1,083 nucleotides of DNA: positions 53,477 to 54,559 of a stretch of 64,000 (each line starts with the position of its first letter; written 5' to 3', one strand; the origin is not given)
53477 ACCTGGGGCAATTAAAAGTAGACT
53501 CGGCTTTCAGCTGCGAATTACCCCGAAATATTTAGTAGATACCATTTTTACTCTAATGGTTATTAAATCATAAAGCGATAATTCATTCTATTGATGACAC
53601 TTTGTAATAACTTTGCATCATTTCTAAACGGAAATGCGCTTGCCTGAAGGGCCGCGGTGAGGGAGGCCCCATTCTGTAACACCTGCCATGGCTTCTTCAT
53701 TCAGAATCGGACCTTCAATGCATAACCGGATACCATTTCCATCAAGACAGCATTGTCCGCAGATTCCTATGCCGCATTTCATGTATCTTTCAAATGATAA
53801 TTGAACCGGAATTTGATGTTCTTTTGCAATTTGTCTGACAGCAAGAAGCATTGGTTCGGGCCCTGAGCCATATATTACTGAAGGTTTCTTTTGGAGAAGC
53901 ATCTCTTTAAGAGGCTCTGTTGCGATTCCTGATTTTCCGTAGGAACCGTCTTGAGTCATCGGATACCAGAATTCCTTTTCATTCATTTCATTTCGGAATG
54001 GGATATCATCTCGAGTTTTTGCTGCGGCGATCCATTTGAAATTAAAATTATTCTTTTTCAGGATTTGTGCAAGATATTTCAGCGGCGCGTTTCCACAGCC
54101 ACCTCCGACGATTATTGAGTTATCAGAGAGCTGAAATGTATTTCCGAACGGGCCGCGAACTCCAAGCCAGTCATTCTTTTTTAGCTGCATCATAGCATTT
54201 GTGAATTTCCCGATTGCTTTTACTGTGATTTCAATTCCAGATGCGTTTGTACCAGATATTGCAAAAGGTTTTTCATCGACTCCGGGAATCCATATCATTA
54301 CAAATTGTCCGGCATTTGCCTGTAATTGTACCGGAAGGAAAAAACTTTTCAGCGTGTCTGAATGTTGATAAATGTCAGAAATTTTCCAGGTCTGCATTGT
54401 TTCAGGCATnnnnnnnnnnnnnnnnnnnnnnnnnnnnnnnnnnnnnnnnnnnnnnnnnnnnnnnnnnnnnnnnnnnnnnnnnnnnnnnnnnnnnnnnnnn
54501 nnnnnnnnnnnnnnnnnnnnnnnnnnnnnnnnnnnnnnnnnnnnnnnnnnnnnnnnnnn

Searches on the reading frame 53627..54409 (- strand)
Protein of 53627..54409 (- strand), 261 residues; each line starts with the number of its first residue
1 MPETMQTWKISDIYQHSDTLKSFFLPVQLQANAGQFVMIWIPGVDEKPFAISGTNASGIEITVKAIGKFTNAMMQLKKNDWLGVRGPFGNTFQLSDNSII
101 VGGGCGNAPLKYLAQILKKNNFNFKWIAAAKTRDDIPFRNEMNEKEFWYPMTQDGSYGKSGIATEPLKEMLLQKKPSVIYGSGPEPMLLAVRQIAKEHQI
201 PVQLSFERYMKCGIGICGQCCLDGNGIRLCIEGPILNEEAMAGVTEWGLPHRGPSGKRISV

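Call 19: find_homologous_proteins(query=window:53627-54409:-, max_evalue=1e-40)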
Query window:53627-54409:- (261 aa): 444 proteins with E <= 1e-40 among 1127 candidates; the best 120 are listed.
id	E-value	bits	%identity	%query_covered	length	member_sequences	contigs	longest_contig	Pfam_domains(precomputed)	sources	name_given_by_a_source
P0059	4.9e-178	608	100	100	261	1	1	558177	PF10418.15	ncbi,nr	ncbi:MAG: dihydroorotate dehydrogenase electron transfer subunit [Candidatus Riflebacteria bacterium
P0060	4.1e-114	399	62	99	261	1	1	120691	PF10418.15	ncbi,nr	ncbi:MAG: dihydroorotate dehydrogenase electron transfer subunit [Candidatus Riflebacteria bacterium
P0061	1.7e-91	324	53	99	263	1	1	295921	PF10418.15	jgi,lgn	jgi:dihydroorotate dehydrogenase electron transfer subunit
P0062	2.5e-89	317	55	99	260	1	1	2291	PF10418.15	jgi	-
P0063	1.1e-87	312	53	99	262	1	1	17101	PF10418.15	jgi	-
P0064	9.9e-87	309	53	99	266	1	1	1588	PF10418.15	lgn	-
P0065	9.9e-87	309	52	100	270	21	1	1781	PF10418.15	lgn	-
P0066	3.4e-86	307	52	100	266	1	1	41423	PF10418.15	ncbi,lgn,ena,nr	ncbi:MAG: dihydroorotate dehydrogenase electron transfer subunit [Candidatus Riflebacteria bacterium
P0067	1.6e-85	305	51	99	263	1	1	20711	PF10418.15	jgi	jgi:dihydroorotate dehydrogenase electron transfer subunit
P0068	2.4e-85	304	52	99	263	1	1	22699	PF10418.15,PF00175.27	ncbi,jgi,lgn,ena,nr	ncbi:MAG: dihydroorotate dehydrogenase electron transfer subunit [Candidatus Riflebacteria bacterium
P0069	3.3e-85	304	52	99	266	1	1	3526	PF10418.15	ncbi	-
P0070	1.4e-84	302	50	99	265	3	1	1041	PF10418.15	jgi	-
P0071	3.4e-84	300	51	99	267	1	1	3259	PF10418.15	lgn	-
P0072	6.5e-84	300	51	99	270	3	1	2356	PF10418.15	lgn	-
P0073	1.7e-83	298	50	98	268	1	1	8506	PF10418.15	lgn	-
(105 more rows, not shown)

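Call 20: find_encoding_contigs(protein=P0060, flank=10000, max_places=2)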
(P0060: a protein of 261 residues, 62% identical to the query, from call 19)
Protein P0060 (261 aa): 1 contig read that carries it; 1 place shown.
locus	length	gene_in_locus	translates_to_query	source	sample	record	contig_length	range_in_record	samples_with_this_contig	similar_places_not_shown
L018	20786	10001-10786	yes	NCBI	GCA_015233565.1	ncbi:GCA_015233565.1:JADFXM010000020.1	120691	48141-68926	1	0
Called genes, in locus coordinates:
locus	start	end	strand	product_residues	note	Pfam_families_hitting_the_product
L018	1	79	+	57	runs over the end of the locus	-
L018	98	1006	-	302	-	PF02790:COX2_TM (weak), PF00116:COX2, PF00034:Cytochrom_C (weak)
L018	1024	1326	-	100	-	PF03626:COX4_pro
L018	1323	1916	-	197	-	PF00510:COX3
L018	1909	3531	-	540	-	PF00115:COX1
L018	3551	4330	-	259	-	PF02630:SCO1-SenC (weak)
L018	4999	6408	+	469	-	PF01979:Amidohydro_1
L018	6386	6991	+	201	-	PF00156:Pribosyltran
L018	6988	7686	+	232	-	PF00215:OMPdecase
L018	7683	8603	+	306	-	PF02729:OTCace_N, PF00185:OTCace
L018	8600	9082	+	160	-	PF01948:PyrI, PF02748:PyrI_C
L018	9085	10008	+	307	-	PF01180:DHO_dh, PF01207:Dus (faint), PF04481:DUF561 (weak)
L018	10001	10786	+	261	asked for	PF10418:DHODB_Fe-S_bind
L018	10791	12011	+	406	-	PF00291:PALP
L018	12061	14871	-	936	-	PF02985:HEAT (faint), PF13646:HEAT_2, PF00437:T2SSE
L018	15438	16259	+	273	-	PF00318:Ribosomal_S2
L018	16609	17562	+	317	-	PF00889:EF_TS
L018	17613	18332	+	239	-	PF00696:AA_kinase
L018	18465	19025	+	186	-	PF01765:RRF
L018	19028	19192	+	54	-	PF00037:Fer4 (weak), PF12797:Fer4_2 (faint), PF13187:Fer4_9 (faint), PF13237:Fer4_10, PF14697:Fer4_21 (weak), PF12838:Fer4_7 (weak), PF12837:Fer4_6 (weak), PF00037:Fer4, +6 more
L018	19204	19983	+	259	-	PF01255:Prenyltransf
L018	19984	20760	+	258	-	PF01148:CTP_transf_1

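Call 21: find_encoding_contigs(protein=P0061, flank=10000, max_places=2)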
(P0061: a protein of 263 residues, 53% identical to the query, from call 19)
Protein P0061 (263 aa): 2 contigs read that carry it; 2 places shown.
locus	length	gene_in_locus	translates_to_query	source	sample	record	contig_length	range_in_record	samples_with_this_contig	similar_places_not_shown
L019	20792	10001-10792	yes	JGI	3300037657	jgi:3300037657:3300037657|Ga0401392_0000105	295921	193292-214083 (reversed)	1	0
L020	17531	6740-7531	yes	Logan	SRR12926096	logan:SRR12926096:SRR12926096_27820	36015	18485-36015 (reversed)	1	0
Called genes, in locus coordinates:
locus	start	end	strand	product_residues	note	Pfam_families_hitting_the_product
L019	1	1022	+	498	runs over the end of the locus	-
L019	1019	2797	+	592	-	-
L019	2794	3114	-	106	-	-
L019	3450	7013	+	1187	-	PF04234:CopC (faint), PF05345:He_PIG, PF13205:Big_5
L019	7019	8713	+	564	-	PF13428:TPR_14 (faint), PF07719:TPR_2 (faint), PF13174:TPR_6 (faint), PF13371:TPR_9 (faint), PF13424:TPR_12 (weak), PF12895:ANAPC3 (weak), PF14559:TPR_19 (weak), PF13432:TPR_16 (weak), +6 more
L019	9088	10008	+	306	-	PF01180:DHO_dh, PF01207:Dus (faint)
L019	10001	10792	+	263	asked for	PF10418:DHODB_Fe-S_bind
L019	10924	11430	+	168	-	PF00583:Acetyltransf_1, PF13673:Acetyltransf_10 (weak), PF13508:Acetyltransf_7 (weak), PF08445:FR47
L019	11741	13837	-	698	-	PF19310:TOP_N, PF01432:Peptidase_M3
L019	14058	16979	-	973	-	PF00672:HAMP, PF00211:Guanylate_cyc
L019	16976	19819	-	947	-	PF00672:HAMP (faint), PF00211:Guanylate_cyc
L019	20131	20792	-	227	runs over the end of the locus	PF13353:Fer4_12, PF04055:Radical_SAM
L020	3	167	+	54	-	?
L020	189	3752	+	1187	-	PF04234:CopC (faint), PF05345:He_PIG, PF13205:Big_5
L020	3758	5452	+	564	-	PF13428:TPR_14 (faint), PF07719:TPR_2 (faint), PF13174:TPR_6 (faint), PF13371:TPR_9 (faint), PF13424:TPR_12 (weak), PF12895:ANAPC3 (weak), PF14559:TPR_19 (weak), PF13432:TPR_16 (weak), +6 more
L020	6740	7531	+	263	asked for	PF10418:DHODB_Fe-S_bind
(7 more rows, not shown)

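Call 22: find_encoding_contigs(protein=P0066, flank=10000, max_places=2)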
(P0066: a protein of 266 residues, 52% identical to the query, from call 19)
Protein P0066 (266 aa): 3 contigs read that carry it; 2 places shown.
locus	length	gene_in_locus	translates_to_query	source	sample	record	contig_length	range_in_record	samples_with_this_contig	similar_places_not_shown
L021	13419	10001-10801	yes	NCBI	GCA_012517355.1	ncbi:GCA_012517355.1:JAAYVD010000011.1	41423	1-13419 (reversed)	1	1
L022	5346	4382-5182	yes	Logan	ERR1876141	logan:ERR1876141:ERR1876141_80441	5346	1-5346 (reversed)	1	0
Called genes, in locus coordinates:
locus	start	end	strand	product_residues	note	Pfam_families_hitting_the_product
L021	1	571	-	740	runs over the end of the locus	-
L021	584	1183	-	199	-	-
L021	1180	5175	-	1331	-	-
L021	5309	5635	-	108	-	-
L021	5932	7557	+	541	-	PF12890:DHOase (weak), PF01979:Amidohydro_1, PF07969:Amidohydro_3 (weak), PF01979:Amidohydro_1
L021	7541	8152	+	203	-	PF00156:Pribosyltran (weak)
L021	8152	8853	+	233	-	PF00215:OMPdecase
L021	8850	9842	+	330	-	PF01180:DHO_dh, PF01207:Dus (faint)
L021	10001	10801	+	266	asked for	PF10418:DHODB_Fe-S_bind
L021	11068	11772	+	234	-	PF25084:LbH_EIF2B (faint), PF14602:Hexapep_2 (faint), PF00132:Hexapep (weak), PF25087:GMPPB_C, PF00132:Hexapep (weak)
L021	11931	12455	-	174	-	PF02572:CobA_CobO_BtuR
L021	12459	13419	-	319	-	?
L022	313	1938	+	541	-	PF12890:DHOase (weak), PF01979:Amidohydro_1, PF07969:Amidohydro_3 (weak), PF01979:Amidohydro_1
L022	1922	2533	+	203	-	PF00156:Pribosyltran (weak)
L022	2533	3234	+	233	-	PF00215:OMPdecase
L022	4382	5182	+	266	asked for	PF10418:DHODB_Fe-S_bind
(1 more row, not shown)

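Call 49: find_encoding_contigs(protein=P0068, flank=8000, max_places=2)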
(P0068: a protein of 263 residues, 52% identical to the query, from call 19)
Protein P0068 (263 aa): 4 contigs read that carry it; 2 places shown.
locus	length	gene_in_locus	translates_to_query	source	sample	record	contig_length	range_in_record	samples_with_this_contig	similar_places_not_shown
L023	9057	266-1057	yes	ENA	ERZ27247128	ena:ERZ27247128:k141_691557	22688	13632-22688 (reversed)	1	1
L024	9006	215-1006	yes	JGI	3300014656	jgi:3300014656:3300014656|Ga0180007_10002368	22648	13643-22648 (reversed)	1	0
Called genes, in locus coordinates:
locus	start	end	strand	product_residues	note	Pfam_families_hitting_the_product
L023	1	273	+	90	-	PF01180:DHO_dh, PF01070:FMN_dh (weak), PF03060:NMO (weak)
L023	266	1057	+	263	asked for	PF00175:NAD_binding_1 (faint), PF10418:DHODB_Fe-S_bind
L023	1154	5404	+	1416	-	PF01869:BcrAD_BadFG, PF09989:DUF2229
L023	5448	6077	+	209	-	PF00702:Hydrolase, PF13419:HAD_2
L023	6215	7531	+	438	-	-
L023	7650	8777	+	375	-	PF18306:LDcluster4 (faint)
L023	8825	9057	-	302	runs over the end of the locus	-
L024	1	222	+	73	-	?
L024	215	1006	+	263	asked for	PF00175:NAD_binding_1 (faint), PF10418:DHODB_Fe-S_bind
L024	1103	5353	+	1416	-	PF01869:BcrAD_BadFG, PF09989:DUF2229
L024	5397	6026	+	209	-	PF00702:Hydrolase, PF13419:HAD_2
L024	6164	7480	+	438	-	-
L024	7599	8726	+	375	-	PF18306:LDcluster4 (faint)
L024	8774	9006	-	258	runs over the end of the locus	-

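Call 50: find_encoding_contigs(protein=P0063, flank=8000, max_places=2)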
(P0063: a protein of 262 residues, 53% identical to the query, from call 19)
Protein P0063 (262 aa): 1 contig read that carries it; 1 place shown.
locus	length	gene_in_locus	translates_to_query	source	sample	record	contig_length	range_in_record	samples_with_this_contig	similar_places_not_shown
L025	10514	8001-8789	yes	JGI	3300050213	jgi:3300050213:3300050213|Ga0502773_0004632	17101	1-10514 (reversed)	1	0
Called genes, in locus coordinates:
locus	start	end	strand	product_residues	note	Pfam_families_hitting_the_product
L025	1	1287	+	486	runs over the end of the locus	PF13522:GATase_6, PF13537:GATase_7, PF00156:Pribosyltran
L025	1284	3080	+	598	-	PF00117:GATase, PF07722:Peptidase_C26, PF02540:NAD_synthase (faint), PF00958:GMP_synt_C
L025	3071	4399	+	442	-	PF01979:Amidohydro_1, PF12890:DHOase, PF07969:Amidohydro_3 (weak)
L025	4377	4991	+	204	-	PF00156:Pribosyltran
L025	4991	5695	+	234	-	PF00215:OMPdecase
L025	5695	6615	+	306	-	PF02729:OTCace_N, PF00185:OTCace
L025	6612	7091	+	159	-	PF01948:PyrI, PF02748:PyrI_C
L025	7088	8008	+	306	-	PF01180:DHO_dh, PF03060:NMO (weak), PF01207:Dus (weak)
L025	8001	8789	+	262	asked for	PF10418:DHODB_Fe-S_bind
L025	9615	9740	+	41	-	-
